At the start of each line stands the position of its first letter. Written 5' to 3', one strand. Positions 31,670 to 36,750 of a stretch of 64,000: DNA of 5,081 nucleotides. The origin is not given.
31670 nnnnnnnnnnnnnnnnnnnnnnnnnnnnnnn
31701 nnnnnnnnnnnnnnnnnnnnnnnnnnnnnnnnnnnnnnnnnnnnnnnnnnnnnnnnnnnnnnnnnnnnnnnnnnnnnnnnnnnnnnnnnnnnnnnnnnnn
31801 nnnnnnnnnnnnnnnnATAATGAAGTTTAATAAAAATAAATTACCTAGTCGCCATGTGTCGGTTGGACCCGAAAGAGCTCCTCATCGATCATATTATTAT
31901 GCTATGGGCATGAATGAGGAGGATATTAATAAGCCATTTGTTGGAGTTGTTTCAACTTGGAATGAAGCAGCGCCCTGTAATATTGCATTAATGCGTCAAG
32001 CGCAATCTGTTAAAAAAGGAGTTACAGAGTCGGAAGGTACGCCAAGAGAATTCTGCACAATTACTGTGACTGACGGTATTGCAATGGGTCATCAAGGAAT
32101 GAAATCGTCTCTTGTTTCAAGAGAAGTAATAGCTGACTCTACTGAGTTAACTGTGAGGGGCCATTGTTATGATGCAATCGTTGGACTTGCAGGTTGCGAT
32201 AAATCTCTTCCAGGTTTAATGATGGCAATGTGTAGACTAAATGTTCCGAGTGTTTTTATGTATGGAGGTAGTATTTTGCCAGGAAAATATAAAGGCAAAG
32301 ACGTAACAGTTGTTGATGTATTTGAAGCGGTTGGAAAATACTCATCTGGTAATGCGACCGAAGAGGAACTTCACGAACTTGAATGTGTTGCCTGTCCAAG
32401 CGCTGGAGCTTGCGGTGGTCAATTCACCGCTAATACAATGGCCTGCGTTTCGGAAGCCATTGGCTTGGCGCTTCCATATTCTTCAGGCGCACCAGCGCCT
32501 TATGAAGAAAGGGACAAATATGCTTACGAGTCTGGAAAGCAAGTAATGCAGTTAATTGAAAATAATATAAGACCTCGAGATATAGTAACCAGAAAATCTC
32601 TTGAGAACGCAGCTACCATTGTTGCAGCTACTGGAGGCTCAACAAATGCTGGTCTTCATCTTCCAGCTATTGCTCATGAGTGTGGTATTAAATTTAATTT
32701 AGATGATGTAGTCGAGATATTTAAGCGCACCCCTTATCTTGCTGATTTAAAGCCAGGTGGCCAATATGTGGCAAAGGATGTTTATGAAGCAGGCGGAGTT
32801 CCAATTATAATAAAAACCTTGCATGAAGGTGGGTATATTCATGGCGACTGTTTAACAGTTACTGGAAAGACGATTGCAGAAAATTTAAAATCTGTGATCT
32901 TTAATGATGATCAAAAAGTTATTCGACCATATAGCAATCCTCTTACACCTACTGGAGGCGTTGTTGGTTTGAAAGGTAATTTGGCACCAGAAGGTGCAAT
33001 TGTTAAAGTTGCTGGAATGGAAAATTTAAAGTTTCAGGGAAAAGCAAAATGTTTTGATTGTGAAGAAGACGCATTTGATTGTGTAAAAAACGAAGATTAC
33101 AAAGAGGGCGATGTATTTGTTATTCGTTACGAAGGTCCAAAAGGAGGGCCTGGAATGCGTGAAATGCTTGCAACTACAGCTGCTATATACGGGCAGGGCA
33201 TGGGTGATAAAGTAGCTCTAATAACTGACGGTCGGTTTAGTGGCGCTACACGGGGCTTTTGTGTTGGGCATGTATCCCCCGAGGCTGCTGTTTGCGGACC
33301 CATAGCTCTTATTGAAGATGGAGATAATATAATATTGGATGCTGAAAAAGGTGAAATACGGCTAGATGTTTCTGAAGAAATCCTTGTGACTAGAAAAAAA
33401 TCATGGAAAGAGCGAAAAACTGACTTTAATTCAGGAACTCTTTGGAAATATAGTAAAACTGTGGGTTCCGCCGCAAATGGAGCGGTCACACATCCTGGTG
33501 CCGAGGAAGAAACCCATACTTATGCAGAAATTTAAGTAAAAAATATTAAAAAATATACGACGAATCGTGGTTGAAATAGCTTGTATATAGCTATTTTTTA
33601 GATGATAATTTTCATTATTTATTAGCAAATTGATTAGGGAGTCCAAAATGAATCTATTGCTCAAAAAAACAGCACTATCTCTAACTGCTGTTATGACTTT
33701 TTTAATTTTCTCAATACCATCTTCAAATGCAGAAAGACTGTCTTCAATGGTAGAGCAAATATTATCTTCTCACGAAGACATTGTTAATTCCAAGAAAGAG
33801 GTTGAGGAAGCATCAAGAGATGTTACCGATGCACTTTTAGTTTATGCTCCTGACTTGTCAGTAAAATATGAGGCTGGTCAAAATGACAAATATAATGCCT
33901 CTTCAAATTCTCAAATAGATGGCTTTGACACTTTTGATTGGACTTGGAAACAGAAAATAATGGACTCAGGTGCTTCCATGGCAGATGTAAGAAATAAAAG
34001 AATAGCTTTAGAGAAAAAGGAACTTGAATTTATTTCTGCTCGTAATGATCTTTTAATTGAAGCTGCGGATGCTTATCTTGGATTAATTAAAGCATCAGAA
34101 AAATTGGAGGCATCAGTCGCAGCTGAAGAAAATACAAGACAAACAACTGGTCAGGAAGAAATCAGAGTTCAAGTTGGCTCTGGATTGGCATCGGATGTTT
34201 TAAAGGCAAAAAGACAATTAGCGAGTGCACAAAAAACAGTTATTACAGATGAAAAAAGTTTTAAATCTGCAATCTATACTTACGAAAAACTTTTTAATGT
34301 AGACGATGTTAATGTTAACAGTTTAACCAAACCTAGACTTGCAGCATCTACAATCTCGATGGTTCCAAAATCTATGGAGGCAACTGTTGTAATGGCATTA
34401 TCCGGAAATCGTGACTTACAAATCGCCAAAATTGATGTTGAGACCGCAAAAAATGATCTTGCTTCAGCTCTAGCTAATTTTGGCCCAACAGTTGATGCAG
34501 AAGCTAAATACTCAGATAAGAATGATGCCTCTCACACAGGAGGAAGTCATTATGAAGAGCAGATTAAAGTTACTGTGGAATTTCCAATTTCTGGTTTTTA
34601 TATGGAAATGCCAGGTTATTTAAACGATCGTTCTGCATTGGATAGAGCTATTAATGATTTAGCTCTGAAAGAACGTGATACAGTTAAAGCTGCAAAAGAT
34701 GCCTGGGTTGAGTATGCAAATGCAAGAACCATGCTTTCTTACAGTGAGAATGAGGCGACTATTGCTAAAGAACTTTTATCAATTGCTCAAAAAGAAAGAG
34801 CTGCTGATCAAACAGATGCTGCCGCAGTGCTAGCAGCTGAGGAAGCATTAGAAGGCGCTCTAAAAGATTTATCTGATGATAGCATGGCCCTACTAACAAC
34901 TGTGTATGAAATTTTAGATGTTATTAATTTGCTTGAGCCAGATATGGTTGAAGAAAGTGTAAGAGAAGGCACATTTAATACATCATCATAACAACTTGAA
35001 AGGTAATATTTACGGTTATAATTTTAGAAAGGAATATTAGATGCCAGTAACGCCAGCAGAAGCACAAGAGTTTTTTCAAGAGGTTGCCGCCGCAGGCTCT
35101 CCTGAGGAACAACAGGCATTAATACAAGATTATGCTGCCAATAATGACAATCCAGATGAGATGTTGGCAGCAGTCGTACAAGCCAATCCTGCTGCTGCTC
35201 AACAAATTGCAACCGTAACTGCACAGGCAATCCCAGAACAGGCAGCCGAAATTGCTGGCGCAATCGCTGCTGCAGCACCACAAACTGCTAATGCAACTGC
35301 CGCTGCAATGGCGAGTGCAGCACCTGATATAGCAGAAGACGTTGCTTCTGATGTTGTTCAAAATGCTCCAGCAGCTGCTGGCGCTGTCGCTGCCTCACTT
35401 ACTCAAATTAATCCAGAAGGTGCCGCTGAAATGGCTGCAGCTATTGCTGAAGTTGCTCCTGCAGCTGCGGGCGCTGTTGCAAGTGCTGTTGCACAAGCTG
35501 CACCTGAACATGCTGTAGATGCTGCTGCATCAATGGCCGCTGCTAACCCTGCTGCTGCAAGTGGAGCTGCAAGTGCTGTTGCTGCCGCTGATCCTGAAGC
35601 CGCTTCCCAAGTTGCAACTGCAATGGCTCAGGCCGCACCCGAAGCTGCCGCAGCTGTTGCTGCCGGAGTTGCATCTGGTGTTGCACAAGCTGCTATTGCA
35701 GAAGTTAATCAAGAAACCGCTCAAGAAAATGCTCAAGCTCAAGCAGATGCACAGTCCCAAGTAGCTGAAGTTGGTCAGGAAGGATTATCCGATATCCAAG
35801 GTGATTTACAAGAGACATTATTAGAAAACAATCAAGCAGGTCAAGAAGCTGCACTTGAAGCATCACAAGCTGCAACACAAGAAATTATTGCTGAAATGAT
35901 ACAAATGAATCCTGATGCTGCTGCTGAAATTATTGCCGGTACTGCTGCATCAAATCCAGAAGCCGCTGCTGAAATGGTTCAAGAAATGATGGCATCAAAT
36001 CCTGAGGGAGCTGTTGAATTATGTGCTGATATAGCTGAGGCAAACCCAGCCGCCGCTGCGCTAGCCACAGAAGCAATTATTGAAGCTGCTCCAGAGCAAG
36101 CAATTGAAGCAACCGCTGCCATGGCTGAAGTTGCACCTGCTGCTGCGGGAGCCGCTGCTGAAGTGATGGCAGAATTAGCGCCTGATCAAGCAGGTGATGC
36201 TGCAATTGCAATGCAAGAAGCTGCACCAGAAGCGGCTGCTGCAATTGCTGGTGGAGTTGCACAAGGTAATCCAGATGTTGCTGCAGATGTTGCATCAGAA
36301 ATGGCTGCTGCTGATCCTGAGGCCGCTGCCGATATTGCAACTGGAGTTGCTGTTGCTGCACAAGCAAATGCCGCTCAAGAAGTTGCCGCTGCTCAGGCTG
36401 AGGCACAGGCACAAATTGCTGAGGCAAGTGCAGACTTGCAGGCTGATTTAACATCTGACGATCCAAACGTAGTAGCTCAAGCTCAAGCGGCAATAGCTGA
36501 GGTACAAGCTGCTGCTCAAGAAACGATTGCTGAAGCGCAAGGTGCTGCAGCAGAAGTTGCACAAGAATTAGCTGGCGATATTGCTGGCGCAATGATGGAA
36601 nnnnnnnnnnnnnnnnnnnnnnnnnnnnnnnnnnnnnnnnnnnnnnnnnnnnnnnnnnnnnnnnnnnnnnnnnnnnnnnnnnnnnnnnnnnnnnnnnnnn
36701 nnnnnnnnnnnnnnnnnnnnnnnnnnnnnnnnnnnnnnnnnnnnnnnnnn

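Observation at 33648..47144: Complete T1SS locus for a 3058-aa cargo unlike known T1SS adhesins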

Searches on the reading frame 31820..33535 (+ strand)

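Call 23: search_protein_families(library=pfam, proteins=[window:31820-33535:+], max_evalue=0.001)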
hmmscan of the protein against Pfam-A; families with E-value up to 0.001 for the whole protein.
window:31820-33535:+ (571 aa): 2 families
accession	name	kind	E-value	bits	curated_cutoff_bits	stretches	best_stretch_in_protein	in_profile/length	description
PF00920.27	ILVD_EDD_N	-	3.6e-130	434.2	27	1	38-355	1-316/316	Dihydroxy-acid/6-phosphogluconate dehydratase N-terminal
PF24877.1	ILV_EDD_C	-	2.6e-73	246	27.7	1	366-555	1-191/191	Dihydroxy-acid/6-phosphogluconate dehydratase C-terminal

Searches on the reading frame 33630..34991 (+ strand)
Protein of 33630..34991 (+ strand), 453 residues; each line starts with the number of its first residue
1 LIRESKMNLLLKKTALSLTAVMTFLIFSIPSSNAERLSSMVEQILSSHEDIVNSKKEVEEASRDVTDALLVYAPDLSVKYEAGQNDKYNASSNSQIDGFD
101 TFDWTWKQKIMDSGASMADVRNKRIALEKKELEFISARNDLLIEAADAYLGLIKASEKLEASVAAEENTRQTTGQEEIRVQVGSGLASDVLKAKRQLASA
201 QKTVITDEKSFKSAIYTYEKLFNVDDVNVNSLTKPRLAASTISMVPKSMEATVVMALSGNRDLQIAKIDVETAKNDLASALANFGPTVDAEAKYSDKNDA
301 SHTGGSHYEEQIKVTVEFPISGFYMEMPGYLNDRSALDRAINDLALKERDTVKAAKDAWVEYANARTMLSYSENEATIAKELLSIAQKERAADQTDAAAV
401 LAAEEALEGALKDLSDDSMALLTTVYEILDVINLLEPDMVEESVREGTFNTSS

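Call 5: search_protein_families(library=pfam, proteins=[window:33630-34991:+], max_evalue=0.01)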
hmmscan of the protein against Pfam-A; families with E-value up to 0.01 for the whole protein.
window:33630-34991:+ (453 aa): 1 family
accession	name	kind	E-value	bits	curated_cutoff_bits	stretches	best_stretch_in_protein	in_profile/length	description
PF02321.23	OEP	-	1.5e-33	116.6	22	2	38-222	2-186/187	Outer membrane efflux protein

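Call 6: search_protein_families(library=ncbifam, proteins=[window:33630-34991:+], max_evalue=0.01)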
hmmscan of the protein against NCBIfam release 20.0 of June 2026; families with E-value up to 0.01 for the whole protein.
window:33630-34991:+ (453 aa): 3 families
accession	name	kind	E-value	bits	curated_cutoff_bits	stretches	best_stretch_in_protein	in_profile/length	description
TIGR01844.1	type_I_sec_TolC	subfamily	1e-31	110.4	225.15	1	34-441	2-406/414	TolC family outer membrane protein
NF007002.0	PRK09465.1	equivalog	1.5e-16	60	495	1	12-311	2-300/460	outer membrane channel protein TolC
TIGR01845.1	outer_NodT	subfamily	2.2e-10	40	210.05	2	250-416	60-232/460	efflux transporter outer membrane subunit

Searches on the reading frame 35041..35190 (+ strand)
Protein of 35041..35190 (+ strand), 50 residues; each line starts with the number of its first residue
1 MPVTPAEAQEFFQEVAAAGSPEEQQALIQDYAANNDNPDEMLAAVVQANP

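Call 60: find_homologous_proteins(query=window:35041-35190:+, max_evalue=0.001)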
Query window:35041-35190:+ (50 aa): 13 proteins with E <= 0.001 among 13 candidates.
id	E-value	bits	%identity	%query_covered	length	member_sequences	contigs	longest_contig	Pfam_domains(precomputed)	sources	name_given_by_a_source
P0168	2.4e-22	94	98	100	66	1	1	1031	-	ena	-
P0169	5.1e-22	93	98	100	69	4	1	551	-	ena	-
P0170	9.3e-22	92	96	100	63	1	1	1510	-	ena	-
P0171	1.1e-21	92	98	98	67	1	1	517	-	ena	-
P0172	4.5e-21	90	98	94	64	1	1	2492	-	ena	-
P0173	5.8e-21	90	94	100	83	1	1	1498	-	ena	-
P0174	2.2e-20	88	98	92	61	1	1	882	-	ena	-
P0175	2.9e-19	84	91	92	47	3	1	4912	-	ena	-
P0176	6.0e-17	77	86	100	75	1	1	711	-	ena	-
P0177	1.3e-15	73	82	100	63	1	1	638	-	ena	-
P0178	6.2e-9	53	91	64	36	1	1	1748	-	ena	-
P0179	1.0e-4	40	92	50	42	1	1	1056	-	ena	-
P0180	3.6e-4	38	82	56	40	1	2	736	-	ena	-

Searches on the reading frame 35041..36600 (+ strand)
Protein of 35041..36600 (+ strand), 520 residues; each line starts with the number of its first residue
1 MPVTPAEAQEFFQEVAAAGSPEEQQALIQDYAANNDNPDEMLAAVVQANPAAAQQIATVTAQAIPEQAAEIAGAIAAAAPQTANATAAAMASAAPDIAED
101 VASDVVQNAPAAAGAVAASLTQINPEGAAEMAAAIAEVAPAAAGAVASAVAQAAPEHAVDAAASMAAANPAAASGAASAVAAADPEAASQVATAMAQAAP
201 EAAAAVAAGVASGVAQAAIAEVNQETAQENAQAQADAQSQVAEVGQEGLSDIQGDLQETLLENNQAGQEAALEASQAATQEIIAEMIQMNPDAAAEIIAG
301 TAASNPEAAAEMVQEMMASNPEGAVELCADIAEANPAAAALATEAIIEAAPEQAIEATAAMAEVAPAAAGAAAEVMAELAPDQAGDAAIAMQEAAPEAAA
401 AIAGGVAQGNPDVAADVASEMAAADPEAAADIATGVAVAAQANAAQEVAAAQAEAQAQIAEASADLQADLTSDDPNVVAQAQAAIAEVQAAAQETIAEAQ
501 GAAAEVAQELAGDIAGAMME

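Call 18: search_protein_families(library=ncbifam, proteins=[window:35041-36600:+], max_evalue=10)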
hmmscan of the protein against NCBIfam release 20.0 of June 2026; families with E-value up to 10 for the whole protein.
window:35041-36600:+ (520 aa): 0 families

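Call 19: search_protein_families(library=pfam, proteins=[window:35041-36600:+], max_evalue=10)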
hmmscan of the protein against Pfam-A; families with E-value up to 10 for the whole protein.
window:35041-36600:+ (520 aa): 5 families
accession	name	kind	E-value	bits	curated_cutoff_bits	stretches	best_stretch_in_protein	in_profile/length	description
PF09280.16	XPC-binding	-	1.5e-07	31.4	26.4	2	283-310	13-40/57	XPC-binding domain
PF07464.16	ApoLp-III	-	0.0006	20.4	36.3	1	443-510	44-114/146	Apolipophorin-III precursor (apoLp-III)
PF20380.3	DUF6675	-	0.14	11.7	27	1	239-304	25-88/254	Family of unknown function (DUF6675)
PF12717.13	Cnd1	-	1.9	8.9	26.4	0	462-497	59-94/162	non-SMC mitotic condensation complex subunit 1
PF20643.2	TAF1C_C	-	9.6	7.1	22.5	1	2-48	2-51/80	TAF1C, C-terminal domain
